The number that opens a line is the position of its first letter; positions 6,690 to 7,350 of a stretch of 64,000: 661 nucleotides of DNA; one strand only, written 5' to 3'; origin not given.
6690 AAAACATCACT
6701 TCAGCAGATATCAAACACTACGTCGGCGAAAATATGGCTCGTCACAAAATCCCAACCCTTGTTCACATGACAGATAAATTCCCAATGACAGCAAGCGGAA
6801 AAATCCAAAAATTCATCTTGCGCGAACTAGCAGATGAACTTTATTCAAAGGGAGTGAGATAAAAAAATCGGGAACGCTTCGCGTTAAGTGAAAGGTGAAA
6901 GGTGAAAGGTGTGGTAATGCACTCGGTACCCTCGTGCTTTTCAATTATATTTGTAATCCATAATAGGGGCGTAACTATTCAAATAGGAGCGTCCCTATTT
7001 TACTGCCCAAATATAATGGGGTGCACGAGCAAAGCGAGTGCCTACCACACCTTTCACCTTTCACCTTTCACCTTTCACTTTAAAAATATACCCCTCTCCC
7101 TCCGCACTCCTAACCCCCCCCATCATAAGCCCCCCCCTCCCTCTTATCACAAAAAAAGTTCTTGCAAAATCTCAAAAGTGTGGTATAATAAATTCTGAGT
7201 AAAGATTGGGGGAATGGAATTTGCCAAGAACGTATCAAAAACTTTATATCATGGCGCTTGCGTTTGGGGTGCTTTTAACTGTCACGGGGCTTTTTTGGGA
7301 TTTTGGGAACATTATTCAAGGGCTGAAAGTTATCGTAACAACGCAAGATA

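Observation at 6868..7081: Five-copy family of ~200-270 bp nested-hairpin intergenic elements that I cannot assign to a known class (reference copy)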

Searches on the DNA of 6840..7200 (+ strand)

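Call 18: search_rna_families(source=window, start=6840, end=7200, threshold=evalue, max_evalue=10)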
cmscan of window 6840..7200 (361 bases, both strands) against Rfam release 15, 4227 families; matches with E-value up to 10: 3.
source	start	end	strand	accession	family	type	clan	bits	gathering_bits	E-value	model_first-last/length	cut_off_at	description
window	6996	7011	+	RF01904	HOTAIR_1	Gene; lncRNA;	-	14.3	44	3.6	1-37/37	no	HOTAIR conserved region 1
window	6840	6908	+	RF02991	GP20-a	Cis-reg;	-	14.1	47.2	8.7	1-97/97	no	GP20-a RNA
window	7016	7115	-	RF02207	WT1-AS_5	Gene; lncRNA;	-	11.8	80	2.1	1-79/79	no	WT1 antisense RNA conserved region 5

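Call 29: build_rna_model(alignment_id=A2, structure=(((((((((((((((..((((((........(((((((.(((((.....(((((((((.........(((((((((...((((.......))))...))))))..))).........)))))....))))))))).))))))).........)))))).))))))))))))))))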
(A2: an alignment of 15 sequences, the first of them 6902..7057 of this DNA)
Model R1 built from alignment A2 (15 sequences, 174 columns); structure: as given.
model positions 156; base pairs 54; branch points 0; effective number of sequences 1.7; information 0.59 bits per position. Calibrated on 0.2 Mb of random sequence (short: E-values are rough).
structure used (alignment columns):
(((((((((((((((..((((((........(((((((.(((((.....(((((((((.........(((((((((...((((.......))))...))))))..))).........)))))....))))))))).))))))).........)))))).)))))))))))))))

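Call 30: search_with_rna_model(model_id=R1, sources=[window, L001, L002, L003, L004, L005, L006, L009, L010, L011, L012], max_evalue=10)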
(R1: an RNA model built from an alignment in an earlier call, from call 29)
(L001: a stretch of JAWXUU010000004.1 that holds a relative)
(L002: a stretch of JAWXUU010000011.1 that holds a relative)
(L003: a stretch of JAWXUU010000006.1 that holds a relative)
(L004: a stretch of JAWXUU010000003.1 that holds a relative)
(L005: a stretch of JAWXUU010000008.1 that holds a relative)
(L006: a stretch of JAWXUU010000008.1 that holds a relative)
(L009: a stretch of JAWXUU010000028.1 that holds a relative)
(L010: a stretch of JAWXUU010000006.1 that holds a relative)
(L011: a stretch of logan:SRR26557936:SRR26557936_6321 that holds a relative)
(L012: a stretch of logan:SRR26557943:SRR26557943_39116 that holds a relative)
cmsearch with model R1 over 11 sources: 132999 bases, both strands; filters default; matches with E-value up to 10: 51.
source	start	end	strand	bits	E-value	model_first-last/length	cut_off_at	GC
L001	2435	2591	+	169.9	1.2e-44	1-156/156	no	0.38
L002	4366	4524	+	169.3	1.7e-44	1-156/156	no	0.36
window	32516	32670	+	168.1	3.5e-44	1-156/156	no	0.41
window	51192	51348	+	165.9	1.5e-43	1-156/156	no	0.44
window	6902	7057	+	165.3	2.2e-43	1-156/156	no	0.44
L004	7466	7622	-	163.1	8.8e-43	1-156/156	no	0.35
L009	140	294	+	161.4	2.6e-42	1-156/156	no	0.39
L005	5924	6079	+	161.2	3.1e-42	1-156/156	no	0.36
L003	6973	7130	-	158.1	2.3e-41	1-156/156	no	0.38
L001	3574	3731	-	154.3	2.4e-40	1-156/156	no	0.39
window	1287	1443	+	138.3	6.9e-36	1-156/156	no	0.44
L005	3152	3304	+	138.3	7.1e-36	1-156/156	no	0.38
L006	6022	6177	-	127.8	5.6e-33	1-156/156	no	0.32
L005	5924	6079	-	115.5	1.5e-29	1-156/156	no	0.36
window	32516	32670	-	113.7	4.7e-29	1-156/156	no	0.41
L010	7246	7394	-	110.7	3.2e-28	1-156/156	no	0.34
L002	4366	4524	-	106.9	3.6e-27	1-156/156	no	0.36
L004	7466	7622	+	102.2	7.4e-26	1-156/156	no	0.35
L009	140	294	-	99.6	4e-25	1-156/156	no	0.39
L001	2435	2591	-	98.2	9.6e-25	1-156/156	no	0.38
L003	122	275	-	96.8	2.4e-24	1-156/156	no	0.34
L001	3574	3731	+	92.4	4.1e-23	1-156/156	no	0.39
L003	122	275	+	89.6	2.4e-22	1-156/156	no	0.34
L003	6973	7130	+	85.7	2.9e-21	1-156/156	no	0.38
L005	2200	2358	-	84.2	7.6e-21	1-156/156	no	0.31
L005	3152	3304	-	83.6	1.1e-20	1-156/156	no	0.38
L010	7246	7394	+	82.6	2.1e-20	1-156/156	no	0.34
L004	3529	3683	+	81.9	3.3e-20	1-156/156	no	0.36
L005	7651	7800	-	81.6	3.9e-20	1-156/156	no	0.34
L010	5541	5690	+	77.4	5.9e-19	1-156/156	no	0.37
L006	249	343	+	76.2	1.2e-18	1-156/156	no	0.32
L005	7651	7800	+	76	1.4e-18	1-156/156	no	0.34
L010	5541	5690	-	74.2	4.5e-18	1-156/156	no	0.37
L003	1634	1782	-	73.9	5.5e-18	1-156/156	no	0.34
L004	3529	3683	-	70.3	5.4e-17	1-156/156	no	0.36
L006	6022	6177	+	67.4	3.5e-16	1-156/156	no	0.32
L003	2504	2651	+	65.7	1e-15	1-156/156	no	0.37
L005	2200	2358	+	59.2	6.8e-14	1-156/156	no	0.31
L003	1634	1782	+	59.2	6.8e-14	1-156/156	no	0.34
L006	249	343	-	56.8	3e-13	1-156/156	no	0.32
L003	2504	2651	-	52.9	3.8e-12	1-156/156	no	0.37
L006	1198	1294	+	16.2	0.058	1-156/156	no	0.35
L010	4799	4845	-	9.3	4.7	1-156/156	no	0.32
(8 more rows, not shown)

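Call 38: search_with_rna_model(model_id=R1, sources=[L015, L016, L017, L018], max_evalue=1)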
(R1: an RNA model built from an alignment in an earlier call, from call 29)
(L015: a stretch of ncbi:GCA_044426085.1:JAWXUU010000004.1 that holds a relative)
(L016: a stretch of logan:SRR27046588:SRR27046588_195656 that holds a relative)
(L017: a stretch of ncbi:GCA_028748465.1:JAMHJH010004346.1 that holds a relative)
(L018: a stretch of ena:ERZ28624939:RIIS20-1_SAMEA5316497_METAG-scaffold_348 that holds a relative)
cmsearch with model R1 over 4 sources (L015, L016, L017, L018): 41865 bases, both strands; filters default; matches with E-value up to 1: 2.
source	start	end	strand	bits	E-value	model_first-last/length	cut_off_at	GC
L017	6430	6488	-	15.3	0.032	102-156/156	5'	0.51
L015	15529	15580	+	14.3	0.063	1-156/156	no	0.33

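Call 54: search_with_rna_model(model_id=R1, sources=[L020, L021], max_evalue=1)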
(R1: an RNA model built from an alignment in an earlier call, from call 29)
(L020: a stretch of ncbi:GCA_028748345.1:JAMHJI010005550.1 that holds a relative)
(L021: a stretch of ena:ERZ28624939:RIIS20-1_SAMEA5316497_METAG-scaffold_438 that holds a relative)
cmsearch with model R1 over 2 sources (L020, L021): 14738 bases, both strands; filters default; matches with E-value up to 1: 2.
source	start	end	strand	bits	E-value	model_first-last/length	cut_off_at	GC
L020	1942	1995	-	12.9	0.055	56-106/156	no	0.24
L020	1943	1996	+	10.9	0.19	55-106/156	no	0.26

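Call 62: search_dna_similar(query=window:6868-7085:+, collection=phages, mode=distant, max_evalue=0.001)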
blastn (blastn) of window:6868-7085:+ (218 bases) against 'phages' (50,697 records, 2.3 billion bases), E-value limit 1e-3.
No match.

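Call 63: search_dna_similar(query=window:6868-7085:+, collection=plasmids, mode=distant, max_evalue=0.001)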
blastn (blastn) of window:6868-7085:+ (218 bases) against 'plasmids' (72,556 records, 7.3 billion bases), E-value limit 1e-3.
Records with a match: 2; places in all: 6; records where one place covers at least 80% of the query: 0.
Best place of each record, by identity: 95-99% 1; 90-95% 1.
By first word of the organism name: Sulfuricystis 1; Pseudomonas 1.
By predicted mobility (MOB-suite, as given by PLSDB): mobilizable 1; non-mobilizable 1.
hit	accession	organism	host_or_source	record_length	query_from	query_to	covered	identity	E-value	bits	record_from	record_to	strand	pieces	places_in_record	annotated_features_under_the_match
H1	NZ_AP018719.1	Sulfuricystis multivorans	-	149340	179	217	18%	94.9%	2e-7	63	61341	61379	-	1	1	none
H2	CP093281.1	Pseudomonas silvicola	Cunninghamia lanceolata,cell ...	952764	181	214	16%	97.1%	8e-6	58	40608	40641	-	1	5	none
